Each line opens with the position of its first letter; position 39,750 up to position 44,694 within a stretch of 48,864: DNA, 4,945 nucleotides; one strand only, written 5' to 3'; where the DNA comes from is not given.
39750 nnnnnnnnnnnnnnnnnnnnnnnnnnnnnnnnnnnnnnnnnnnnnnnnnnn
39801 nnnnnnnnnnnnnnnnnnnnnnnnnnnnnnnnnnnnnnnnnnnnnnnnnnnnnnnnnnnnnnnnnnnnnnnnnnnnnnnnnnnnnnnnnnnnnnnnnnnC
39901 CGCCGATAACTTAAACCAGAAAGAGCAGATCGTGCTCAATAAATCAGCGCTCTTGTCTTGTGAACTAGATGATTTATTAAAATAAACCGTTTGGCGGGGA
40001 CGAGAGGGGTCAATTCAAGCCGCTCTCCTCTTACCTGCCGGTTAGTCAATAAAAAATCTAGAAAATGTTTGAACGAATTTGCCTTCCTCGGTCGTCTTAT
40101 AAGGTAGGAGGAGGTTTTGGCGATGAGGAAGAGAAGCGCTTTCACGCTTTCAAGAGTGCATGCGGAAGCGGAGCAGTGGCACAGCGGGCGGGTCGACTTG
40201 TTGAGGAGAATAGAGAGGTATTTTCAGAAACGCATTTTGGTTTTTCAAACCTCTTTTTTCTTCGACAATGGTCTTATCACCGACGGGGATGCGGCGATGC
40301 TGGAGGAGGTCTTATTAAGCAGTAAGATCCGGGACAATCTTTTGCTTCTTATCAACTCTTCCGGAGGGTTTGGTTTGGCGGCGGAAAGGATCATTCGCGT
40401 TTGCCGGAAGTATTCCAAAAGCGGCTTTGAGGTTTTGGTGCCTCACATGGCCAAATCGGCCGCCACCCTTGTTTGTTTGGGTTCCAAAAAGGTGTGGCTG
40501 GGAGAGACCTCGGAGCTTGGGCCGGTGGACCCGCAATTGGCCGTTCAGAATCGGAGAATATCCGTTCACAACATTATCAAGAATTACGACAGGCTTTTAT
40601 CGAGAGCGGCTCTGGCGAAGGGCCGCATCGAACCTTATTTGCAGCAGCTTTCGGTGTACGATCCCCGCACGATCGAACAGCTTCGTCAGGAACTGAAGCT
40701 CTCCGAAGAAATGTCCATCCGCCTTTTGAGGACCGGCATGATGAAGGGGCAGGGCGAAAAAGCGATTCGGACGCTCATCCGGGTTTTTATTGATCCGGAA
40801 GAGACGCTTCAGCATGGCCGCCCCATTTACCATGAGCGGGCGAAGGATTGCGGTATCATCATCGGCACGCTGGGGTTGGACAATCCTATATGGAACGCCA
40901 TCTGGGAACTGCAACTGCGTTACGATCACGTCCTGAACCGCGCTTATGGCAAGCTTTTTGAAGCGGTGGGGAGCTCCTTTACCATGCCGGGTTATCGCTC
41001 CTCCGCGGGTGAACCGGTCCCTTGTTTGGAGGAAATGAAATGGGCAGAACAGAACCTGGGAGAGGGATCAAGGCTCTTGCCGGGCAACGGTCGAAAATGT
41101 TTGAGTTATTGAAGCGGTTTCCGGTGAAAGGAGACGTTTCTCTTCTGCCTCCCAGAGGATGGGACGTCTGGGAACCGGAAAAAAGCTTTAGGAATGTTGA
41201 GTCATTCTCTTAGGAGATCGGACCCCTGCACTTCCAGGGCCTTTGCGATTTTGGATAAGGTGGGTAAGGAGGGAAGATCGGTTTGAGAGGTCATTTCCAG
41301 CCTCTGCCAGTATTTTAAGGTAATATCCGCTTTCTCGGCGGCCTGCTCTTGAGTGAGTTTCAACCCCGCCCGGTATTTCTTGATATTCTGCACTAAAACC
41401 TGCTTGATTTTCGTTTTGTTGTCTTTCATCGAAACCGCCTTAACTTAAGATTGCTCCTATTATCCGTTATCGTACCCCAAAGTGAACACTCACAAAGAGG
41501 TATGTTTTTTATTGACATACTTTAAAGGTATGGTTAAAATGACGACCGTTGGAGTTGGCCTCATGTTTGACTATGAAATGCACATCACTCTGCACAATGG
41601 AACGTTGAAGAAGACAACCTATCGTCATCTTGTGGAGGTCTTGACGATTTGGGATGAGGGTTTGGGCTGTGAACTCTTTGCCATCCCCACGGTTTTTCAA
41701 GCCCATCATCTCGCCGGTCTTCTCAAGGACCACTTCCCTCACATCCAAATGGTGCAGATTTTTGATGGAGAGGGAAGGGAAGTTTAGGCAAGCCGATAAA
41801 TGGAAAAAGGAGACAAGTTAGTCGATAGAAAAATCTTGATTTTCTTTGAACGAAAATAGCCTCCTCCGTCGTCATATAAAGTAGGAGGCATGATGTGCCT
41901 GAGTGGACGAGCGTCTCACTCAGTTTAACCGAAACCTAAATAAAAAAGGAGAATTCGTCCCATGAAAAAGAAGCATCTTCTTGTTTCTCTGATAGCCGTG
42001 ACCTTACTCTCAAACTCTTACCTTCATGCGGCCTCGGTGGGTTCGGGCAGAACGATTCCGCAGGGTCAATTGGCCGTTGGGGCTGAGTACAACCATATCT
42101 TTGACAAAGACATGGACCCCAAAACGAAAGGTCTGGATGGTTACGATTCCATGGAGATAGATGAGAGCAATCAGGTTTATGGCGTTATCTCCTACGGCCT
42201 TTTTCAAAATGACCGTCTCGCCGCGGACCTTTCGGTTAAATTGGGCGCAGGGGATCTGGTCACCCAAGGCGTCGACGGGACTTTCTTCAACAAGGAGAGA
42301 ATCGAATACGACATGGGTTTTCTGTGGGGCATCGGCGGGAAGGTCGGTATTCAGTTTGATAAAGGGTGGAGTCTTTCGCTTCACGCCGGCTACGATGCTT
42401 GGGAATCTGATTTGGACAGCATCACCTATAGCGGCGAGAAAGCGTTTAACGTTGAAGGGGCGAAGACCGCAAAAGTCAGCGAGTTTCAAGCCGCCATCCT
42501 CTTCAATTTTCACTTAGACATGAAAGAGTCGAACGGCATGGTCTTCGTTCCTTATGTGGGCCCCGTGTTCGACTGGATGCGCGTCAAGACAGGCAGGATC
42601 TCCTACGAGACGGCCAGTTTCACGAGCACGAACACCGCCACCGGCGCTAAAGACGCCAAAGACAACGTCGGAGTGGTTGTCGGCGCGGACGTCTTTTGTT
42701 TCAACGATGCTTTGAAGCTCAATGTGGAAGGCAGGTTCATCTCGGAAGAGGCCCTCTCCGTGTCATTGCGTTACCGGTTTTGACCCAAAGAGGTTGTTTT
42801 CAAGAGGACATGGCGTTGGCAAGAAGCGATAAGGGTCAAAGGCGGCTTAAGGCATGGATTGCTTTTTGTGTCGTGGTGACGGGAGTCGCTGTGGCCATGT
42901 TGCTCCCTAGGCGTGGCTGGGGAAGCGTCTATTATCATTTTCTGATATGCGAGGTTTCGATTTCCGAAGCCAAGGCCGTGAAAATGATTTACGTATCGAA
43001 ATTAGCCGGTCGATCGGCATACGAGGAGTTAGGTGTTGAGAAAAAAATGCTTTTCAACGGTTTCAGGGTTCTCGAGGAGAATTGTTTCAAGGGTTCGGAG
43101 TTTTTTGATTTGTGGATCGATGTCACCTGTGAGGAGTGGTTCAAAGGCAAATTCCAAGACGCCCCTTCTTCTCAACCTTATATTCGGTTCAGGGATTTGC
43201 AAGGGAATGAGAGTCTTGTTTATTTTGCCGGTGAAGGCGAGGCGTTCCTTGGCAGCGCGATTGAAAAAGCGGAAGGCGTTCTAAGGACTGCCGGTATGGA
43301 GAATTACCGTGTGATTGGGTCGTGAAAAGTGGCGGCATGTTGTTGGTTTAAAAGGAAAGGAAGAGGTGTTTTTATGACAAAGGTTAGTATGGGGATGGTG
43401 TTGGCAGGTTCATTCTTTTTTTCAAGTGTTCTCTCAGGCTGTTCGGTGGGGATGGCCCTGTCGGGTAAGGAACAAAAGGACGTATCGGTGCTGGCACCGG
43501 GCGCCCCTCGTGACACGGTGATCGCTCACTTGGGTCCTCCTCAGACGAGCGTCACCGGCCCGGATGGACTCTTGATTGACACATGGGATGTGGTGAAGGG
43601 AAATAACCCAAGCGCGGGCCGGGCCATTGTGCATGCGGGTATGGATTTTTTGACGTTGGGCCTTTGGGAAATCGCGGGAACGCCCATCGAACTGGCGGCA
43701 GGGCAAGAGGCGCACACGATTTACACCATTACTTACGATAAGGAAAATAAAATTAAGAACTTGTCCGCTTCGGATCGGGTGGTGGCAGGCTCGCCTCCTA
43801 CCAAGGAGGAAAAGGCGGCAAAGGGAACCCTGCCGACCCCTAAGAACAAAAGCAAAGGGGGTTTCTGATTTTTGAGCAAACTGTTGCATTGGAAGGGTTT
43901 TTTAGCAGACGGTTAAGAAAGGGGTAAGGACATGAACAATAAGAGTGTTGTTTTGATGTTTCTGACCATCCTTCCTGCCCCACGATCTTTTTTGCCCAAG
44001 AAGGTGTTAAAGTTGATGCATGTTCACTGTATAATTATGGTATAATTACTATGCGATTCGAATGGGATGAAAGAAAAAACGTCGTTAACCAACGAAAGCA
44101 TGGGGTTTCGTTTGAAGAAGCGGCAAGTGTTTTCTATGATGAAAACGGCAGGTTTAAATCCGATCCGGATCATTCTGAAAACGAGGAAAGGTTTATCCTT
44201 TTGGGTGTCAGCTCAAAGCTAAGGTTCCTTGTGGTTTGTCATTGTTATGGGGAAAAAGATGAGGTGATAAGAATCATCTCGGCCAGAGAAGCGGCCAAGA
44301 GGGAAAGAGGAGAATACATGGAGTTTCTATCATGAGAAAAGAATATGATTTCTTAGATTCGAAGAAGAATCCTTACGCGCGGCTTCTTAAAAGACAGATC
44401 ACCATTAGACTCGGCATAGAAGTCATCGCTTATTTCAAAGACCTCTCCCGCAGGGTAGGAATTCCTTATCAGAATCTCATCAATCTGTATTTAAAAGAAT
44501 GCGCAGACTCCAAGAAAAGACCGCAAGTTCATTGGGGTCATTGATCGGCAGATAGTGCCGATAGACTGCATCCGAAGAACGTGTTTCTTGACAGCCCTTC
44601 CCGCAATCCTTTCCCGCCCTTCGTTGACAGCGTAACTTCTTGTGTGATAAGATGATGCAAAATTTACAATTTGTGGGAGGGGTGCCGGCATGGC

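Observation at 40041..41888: Conserved 60-75 nt leader element found three times, each immediately upstream of an accessory gene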

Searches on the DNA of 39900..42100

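Call 75: search_rna_families(source=window, start=39900, end=42100, threshold=evalue, max_evalue=5)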
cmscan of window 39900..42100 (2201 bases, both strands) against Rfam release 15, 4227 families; matches with E-value up to 5: 1.
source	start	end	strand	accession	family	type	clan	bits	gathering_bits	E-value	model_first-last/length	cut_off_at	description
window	40844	40866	-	RF01126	sR41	Gene; snRNA; snoRNA; CD-box;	-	14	54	3.2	1-53/53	no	Small nucleolar RNA sR41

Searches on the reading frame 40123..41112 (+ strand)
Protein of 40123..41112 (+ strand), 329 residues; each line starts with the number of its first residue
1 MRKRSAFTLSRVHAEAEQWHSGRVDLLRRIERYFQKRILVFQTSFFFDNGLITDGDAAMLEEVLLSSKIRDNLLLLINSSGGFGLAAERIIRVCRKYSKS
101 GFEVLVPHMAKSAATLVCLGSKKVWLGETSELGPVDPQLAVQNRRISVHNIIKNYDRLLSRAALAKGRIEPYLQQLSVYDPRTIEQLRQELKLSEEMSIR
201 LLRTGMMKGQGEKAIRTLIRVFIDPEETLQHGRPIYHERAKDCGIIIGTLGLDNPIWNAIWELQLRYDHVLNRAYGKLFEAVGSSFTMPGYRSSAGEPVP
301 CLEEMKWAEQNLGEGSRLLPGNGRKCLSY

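Call 8: search_protein_families(library=pfam, proteins=[window:40123-41112:+], max_evalue=0.01)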
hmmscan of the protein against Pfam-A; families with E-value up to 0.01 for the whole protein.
window:40123-41112:+ (329 aa): 1 family
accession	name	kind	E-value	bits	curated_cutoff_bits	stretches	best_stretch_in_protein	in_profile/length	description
PF01972.22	SDH_protease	-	2.1e-10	40.5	31.3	1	74-141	95-161/286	ClpP-like SDH-type serine proteinase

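Call 20: find_encoding_contigs(protein=window:40123-41112:+, flank=10000, max_places=10)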
Protein window:40123-41112:+ (329 aa): no gene with exactly this product is on record in the collection.

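Call 60: search_protein_families(library=padloc, proteins=[window:40123-41112:+], max_evalue=0.01)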
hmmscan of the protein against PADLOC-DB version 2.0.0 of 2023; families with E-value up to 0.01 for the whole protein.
window:40123-41112:+ (329 aa): 0 families

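Call 61: search_protein_families(library=ncbifam, proteins=[window:40123-41112:+], max_evalue=0.01)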
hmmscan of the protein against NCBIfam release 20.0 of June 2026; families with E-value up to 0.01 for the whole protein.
window:40123-41112:+ (329 aa): 2 families
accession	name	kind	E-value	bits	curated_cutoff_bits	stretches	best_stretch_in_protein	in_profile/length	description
NF047768.1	Clp_like_SDH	equivalog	1.3e-12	47.8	250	1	72-148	80-154/260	SDH family Clp fold serine proteinase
NF045542.1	Clp_rel_HeadMat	equivalog_domain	0.0046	16.9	120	1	70-130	34-93/165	head maturation protease, ClpP-related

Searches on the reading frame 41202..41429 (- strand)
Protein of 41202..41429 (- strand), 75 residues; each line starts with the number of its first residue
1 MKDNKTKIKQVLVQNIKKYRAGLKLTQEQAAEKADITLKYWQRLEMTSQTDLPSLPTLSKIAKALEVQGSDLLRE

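Call 23: search_protein_families(library=pfam, proteins=[window:41202-41429:-], max_evalue=0.01)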
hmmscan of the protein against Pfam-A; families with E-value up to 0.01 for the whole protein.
window:41202-41429:- (75 aa): 5 families
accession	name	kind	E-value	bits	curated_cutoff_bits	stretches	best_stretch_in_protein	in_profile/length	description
PF01381.28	HTH_3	-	1.4e-07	31.8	23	1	16-69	1-52/55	Helix-turn-helix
PF13560.12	HTH_31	-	1.3e-06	29.1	27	1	16-72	6-61/64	Helix-turn-helix domain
PF12844.13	HTH_19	-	3.3e-06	27.3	30.2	1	14-73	2-59/64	Helix-turn-helix domain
PF13443.12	HTH_26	-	0.0023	18.6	22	1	16-73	2-58/63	Cro/C1-type HTH DNA-binding domain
PF13413.12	HTH_25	-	0.0026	18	24.6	1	17-69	3-59/62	Helix-turn-helix domain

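Call 60: search_protein_families(library=padloc, proteins=[window:41202-41429:-], max_evalue=0.01)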
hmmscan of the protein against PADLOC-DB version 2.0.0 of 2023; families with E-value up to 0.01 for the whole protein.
window:41202-41429:- (75 aa): 5 families
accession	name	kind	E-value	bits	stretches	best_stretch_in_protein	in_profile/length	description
PDLC02926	HTH_VI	-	2.7e-08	31.9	1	13-72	3-60/92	-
PDLC03665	Control_protein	-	1.7e-07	29.4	1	6-73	3-69/77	control protein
PDLC04142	capH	-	2.1e-06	26.8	1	9-73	4-66/103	capH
PDLC03671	Control_protein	-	1.6e-05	23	1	7-73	10-74/84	control protein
PDLC03943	RmrA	-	0.0048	14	1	15-68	6-57/370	-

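Call 61: search_protein_families(library=ncbifam, proteins=[window:41202-41429:-], max_evalue=0.01)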
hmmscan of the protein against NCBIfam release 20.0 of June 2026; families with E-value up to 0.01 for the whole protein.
window:41202-41429:- (75 aa): 7 families
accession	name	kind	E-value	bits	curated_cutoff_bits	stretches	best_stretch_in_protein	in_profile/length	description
NF041951.1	phage_RstR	subfamily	1.9e-08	34.5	80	1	14-68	5-57/108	RstR family transcriptional repressor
NF047948.1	male_kill_WMK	equivalog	3.8e-05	23.3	300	1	3-74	154-223/300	WO male-killing family protein Wmk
NF006015.0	PRK08154.1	subfamily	0.00013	21.2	204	1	3-74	22-91/314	anaerobic benzoate catabolism transcriptional regulator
TIGR03070.1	couple_hipB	subfamily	0.00014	21.7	71.65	1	14-67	5-53/58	type II toxin-antitoxin system Y4mF family antitoxin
NF010465.0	PRK13890.1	equivalog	0.00073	19.6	96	1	10-73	4-65/121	conjugal transfer protein TrbA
NF040522.1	VC1465_fam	subfamily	0.00098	19.2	70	1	16-50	1-35/111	VC1465 family Xer recombination activation factor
TIGR03830.1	CxxCG_CxxCG_HTH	subfamily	0.0025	17.6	61.8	1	2-49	55-103/127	type II TA system antitoxin MqsA family protein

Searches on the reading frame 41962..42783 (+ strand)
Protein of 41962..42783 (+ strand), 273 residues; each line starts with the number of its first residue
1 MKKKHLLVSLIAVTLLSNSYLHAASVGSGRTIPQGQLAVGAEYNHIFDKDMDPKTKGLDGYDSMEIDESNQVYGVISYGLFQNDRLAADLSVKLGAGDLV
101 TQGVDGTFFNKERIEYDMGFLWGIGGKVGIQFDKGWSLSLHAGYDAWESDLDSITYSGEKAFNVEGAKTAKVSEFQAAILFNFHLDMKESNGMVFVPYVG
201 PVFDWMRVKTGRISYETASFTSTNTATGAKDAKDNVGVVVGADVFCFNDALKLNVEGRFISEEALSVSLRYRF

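Call 8: search_protein_families(library=pfam, proteins=[window:41962-42783:+], max_evalue=0.01)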
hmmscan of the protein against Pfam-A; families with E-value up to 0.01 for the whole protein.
window:41962-42783:+ (273 aa): 1 family
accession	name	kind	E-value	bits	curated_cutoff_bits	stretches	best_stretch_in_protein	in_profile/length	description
PF13505.12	OMP_b-brl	-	0.00086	19.9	28.7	1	111-257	42-150/175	Outer membrane protein beta-barrel domain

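Call 60: search_protein_families(library=padloc, proteins=[window:41962-42783:+], max_evalue=0.01)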
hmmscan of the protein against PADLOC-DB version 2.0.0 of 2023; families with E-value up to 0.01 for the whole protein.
window:41962-42783:+ (273 aa): 0 families

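Call 61: search_protein_families(library=ncbifam, proteins=[window:41962-42783:+], max_evalue=0.01)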
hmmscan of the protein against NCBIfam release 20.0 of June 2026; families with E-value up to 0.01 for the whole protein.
window:41962-42783:+ (273 aa): 1 family
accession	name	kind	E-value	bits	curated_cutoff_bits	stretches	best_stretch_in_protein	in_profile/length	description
NF007447.0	PRK10003.1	equivalog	0.0066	14.8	666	0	77-179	198-299/727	ferric-rhodotorulic acid/ferric-coprogen receptor FhuE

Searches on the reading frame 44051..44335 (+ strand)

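Call 23: search_protein_families(library=pfam, proteins=[window:44051-44335:+], max_evalue=0.01)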
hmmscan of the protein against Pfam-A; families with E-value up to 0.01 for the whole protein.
window:44051-44335:+ (94 aa): 1 family
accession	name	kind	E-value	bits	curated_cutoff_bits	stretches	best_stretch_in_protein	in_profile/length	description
PF04365.19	BrnT_toxin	-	1.3e-25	90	34.5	1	5-85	1-77/77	Ribonuclease toxin, BrnT, of type II toxin-antitoxin system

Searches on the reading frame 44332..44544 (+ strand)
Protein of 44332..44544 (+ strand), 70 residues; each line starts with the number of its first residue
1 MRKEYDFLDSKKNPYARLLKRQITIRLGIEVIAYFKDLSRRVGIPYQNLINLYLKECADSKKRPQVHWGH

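Call 23: search_protein_families(library=pfam, proteins=[window:44332-44544:+], max_evalue=0.01)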
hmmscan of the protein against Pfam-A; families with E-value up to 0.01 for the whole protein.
window:44332-44544:+ (70 aa): 2 families
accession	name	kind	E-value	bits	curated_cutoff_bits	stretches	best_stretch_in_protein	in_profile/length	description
PF14384.12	BrnA_antitoxin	-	5.3e-05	24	26.1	1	11-56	24-66/68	BrnA antitoxin of type II toxin-antitoxin system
PF12441.14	CopG_antitoxin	-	0.00019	22.5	28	1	4-56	23-78/79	CopG antitoxin of type II toxin-antitoxin system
